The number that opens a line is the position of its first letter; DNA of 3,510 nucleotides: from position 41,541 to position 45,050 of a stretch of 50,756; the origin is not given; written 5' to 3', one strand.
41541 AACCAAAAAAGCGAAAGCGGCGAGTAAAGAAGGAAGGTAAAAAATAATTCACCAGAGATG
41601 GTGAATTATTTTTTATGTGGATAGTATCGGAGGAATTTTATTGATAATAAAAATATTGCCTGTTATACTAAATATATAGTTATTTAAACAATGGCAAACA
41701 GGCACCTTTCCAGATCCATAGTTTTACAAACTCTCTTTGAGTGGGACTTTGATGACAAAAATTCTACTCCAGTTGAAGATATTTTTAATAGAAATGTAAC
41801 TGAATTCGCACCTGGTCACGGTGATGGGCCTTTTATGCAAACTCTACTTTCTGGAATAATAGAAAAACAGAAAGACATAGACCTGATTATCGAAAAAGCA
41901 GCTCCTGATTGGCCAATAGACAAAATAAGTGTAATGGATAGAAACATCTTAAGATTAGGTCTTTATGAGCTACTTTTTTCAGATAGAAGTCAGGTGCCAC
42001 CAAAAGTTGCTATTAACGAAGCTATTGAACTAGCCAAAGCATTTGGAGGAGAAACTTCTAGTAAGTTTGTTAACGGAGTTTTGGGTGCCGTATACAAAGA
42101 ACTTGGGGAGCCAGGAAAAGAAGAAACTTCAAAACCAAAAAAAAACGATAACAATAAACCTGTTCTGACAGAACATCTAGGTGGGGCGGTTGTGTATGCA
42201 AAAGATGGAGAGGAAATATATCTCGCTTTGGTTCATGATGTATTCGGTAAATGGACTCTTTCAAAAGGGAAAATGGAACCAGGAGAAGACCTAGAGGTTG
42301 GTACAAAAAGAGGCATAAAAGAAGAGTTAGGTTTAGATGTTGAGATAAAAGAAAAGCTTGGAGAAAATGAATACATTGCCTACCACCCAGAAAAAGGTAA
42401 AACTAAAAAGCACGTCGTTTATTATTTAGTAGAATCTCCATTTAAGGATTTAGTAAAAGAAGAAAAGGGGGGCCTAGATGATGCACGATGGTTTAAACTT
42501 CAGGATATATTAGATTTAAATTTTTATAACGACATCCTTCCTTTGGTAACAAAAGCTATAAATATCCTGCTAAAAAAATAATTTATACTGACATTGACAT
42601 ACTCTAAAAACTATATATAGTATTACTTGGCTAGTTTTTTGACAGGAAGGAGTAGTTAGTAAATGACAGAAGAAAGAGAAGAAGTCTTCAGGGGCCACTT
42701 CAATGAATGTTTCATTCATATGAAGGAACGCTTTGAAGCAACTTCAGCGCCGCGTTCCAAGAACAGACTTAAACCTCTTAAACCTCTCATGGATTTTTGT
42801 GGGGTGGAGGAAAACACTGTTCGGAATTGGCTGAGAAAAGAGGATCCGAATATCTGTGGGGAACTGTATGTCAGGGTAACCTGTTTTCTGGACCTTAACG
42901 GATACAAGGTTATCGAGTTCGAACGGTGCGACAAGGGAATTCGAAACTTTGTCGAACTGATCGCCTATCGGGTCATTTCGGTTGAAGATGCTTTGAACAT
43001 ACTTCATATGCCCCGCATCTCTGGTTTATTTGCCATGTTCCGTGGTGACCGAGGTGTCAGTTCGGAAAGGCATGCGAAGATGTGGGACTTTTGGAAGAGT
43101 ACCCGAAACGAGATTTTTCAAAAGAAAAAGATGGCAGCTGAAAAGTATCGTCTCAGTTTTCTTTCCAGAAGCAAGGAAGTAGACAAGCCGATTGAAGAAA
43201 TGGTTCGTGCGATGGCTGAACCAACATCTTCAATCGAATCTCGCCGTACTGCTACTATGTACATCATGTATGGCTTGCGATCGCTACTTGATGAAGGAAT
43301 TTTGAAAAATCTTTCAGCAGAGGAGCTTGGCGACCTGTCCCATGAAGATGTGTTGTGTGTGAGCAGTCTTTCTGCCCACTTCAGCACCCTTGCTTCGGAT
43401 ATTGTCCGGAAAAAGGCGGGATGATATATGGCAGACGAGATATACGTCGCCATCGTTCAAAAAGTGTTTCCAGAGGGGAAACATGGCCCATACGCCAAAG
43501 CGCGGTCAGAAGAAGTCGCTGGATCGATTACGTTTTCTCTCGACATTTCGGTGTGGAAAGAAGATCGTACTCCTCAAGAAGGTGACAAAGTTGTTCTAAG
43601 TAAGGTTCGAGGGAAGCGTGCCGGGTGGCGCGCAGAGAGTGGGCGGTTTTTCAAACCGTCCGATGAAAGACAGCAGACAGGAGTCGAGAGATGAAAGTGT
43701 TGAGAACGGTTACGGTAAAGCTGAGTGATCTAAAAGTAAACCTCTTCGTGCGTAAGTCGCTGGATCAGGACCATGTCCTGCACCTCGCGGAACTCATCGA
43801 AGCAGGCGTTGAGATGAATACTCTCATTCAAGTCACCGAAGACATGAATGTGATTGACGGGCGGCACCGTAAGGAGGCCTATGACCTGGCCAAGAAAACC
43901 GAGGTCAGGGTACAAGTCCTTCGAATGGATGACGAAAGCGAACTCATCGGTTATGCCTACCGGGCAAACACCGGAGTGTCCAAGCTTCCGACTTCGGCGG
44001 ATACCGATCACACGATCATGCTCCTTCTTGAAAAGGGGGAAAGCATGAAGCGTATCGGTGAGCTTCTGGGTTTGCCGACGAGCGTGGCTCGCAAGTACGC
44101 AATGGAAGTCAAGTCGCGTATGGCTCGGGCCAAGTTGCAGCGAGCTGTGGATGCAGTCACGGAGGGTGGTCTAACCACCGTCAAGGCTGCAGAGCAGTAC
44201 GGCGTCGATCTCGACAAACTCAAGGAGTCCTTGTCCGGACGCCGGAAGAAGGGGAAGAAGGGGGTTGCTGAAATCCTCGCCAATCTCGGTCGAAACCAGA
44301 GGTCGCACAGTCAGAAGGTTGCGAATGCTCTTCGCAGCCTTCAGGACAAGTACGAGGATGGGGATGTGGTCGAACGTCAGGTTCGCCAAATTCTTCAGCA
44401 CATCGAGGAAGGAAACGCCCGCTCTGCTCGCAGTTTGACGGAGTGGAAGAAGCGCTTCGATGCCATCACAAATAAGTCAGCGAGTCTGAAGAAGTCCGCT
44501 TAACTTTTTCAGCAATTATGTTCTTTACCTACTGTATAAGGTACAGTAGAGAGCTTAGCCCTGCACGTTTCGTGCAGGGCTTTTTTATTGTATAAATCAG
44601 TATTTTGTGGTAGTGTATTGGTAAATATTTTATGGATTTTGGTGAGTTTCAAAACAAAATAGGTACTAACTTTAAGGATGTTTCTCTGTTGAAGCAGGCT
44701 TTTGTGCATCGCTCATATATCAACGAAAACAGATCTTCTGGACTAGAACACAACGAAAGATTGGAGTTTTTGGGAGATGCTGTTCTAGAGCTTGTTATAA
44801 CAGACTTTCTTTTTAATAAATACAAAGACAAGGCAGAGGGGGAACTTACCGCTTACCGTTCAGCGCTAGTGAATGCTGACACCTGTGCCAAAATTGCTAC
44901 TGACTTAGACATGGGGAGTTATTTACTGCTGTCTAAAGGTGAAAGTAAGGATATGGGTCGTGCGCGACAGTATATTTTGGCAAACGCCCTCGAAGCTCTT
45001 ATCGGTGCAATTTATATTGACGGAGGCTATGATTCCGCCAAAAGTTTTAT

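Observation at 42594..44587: Self-contained three-gene operon: tandem HTH, cold-shock-like OB fold, ParB/Srx-HTH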

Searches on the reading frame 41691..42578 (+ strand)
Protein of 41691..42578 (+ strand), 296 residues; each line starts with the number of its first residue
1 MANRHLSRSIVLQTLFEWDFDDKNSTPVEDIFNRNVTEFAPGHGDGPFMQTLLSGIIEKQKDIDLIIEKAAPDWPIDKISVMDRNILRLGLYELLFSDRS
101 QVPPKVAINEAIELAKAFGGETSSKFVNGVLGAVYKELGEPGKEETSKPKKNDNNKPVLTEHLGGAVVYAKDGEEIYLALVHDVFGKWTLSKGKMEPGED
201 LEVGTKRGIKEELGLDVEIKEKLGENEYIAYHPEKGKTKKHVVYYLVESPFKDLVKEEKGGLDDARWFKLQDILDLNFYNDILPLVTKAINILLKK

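Call 3: search_protein_families(library=pfam, proteins=[window:41691-42578:+], max_evalue=1)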
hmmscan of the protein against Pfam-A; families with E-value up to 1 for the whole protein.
window:41691-42578:+ (296 aa): 2 families
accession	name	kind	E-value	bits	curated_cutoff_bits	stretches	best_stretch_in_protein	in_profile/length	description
PF01029.23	NusB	-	7.4e-35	120.7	23.1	1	7-136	3-133/133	NusB family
PF00293.34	NUDIX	-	2.2e-14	54.1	21.1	1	166-279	8-124/134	NUDIX domain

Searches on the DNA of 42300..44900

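Call 100: search_rna_families(source=window, start=42300, end=44900, threshold=evalue, max_evalue=1)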
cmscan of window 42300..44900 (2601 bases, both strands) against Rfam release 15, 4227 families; matches with E-value up to 1: 2.
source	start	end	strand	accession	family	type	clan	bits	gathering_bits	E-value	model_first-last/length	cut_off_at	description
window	44510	44589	-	RF00516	ylbH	Cis-reg; leader;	-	24.6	50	0.018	1-122/122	no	ylbH leader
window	44522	44588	+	RF02837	anti-hemB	Gene; sRNA;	-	23.2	49.5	0.017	1-81/81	no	Burkholderia RNA 7 (anti-hemB)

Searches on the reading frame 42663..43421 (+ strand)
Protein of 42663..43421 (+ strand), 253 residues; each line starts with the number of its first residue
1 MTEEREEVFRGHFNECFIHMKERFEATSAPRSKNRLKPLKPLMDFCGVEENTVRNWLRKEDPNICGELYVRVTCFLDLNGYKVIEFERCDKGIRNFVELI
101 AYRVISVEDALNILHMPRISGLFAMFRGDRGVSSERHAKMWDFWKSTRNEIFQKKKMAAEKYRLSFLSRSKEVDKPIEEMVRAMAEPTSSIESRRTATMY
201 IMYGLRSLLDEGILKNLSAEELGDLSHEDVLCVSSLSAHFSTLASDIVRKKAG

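Call 3: search_protein_families(library=pfam, proteins=[window:42663-43421:+], max_evalue=1)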
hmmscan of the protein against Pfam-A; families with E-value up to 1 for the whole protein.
window:42663-43421:+ (253 aa): 0 families

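Call 4: search_protein_families(library=padloc, proteins=[window:42663-43421:+], max_evalue=1)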
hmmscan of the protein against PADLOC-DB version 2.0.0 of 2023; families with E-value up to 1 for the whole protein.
window:42663-43421:+ (253 aa): 0 families

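Call 5: search_protein_families(library=phrogs, proteins=[window:42663-43421:+], max_evalue=1)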
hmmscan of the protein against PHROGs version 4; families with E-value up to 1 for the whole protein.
window:42663-43421:+ (253 aa): 1 family
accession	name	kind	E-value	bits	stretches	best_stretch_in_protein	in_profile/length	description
phrog_16593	-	DNA, RNA and nucleotide metabolism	0.066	12.5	1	125-213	378-448/823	DNA primase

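Call 25: find_homologous_proteins(query=window:42663-43421:+, max_evalue=0.001)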
Query window:42663-43421:+ (253 aa): 4 proteins with E <= 0.001 among 338 candidates.
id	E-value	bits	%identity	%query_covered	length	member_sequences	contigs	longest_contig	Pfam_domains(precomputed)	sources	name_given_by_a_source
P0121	6.0e-166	568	100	100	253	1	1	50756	-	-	-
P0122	1.9e-57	212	42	98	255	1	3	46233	-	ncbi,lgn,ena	-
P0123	4.3e-40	156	35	96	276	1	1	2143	-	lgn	-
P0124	1.4e-38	151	35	97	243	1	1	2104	-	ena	-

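Call 41: search_protein_families(library=pfam, alignment_id=A2, max_evalue=1)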
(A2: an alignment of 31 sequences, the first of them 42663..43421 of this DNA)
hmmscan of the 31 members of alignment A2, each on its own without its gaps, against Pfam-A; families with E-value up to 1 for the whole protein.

A. member 1, window:42663-43421:+ (253 aa): 0 families

B. families by the number of members that match (of 31 scanned): 38 families (the first 25 are shown)
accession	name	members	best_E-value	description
PF01381.28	HTH_3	6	0.0002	Helix-turn-helix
PF13384.12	HTH_23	4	0.00077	Homeodomain-like domain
PF00356.27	LacI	4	0.0037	Bacterial regulatory proteins, lacI family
PF00325.26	Crp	4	0.021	Bacterial regulatory proteins, crp family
PF12728.13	HTH_17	3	2.5e-06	Helix-turn-helix domain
PF13518.12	HTH_28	2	0.0028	Helix-turn-helix domain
PF13542.12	HTH_Tnp_ISL3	2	0.0033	Helix-turn-helix domain of transposase family ISL3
PF13560.12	HTH_31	2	0.057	Helix-turn-helix domain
PF06533.17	DUF1110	2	0.086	Protein of unknown function (DUF1110)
PF13730.12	HTH_36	2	0.1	Helix-turn-helix domain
PF18019.7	Cas3_HD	1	0.02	Cas3, HD domain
PF21551.2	CSL4_N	1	0.045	Exosome complex component CSL4, N-terminal domain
PF00964.22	Elicitin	1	0.047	Elicitin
PF00165.29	HTH_AraC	1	0.059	Bacterial regulatory helix-turn-helix proteins, AraC family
PF14868.11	DUF4487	1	0.059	Domain of unknown function (DUF4487)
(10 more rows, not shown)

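Call 43: search_solved_structures(query=A2, max_evalue=10, show_alignments=2)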
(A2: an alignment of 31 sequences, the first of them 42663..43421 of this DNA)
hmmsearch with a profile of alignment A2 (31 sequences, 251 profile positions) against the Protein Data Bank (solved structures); distinct sequences matched with E-value up to 10: 2.
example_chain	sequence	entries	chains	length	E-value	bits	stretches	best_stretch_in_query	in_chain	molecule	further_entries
3op9_A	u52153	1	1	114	0.15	14.9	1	21-78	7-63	Pli0006 protein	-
4xj6_A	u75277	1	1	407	1.7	11.5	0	158-223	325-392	VC0179-like protein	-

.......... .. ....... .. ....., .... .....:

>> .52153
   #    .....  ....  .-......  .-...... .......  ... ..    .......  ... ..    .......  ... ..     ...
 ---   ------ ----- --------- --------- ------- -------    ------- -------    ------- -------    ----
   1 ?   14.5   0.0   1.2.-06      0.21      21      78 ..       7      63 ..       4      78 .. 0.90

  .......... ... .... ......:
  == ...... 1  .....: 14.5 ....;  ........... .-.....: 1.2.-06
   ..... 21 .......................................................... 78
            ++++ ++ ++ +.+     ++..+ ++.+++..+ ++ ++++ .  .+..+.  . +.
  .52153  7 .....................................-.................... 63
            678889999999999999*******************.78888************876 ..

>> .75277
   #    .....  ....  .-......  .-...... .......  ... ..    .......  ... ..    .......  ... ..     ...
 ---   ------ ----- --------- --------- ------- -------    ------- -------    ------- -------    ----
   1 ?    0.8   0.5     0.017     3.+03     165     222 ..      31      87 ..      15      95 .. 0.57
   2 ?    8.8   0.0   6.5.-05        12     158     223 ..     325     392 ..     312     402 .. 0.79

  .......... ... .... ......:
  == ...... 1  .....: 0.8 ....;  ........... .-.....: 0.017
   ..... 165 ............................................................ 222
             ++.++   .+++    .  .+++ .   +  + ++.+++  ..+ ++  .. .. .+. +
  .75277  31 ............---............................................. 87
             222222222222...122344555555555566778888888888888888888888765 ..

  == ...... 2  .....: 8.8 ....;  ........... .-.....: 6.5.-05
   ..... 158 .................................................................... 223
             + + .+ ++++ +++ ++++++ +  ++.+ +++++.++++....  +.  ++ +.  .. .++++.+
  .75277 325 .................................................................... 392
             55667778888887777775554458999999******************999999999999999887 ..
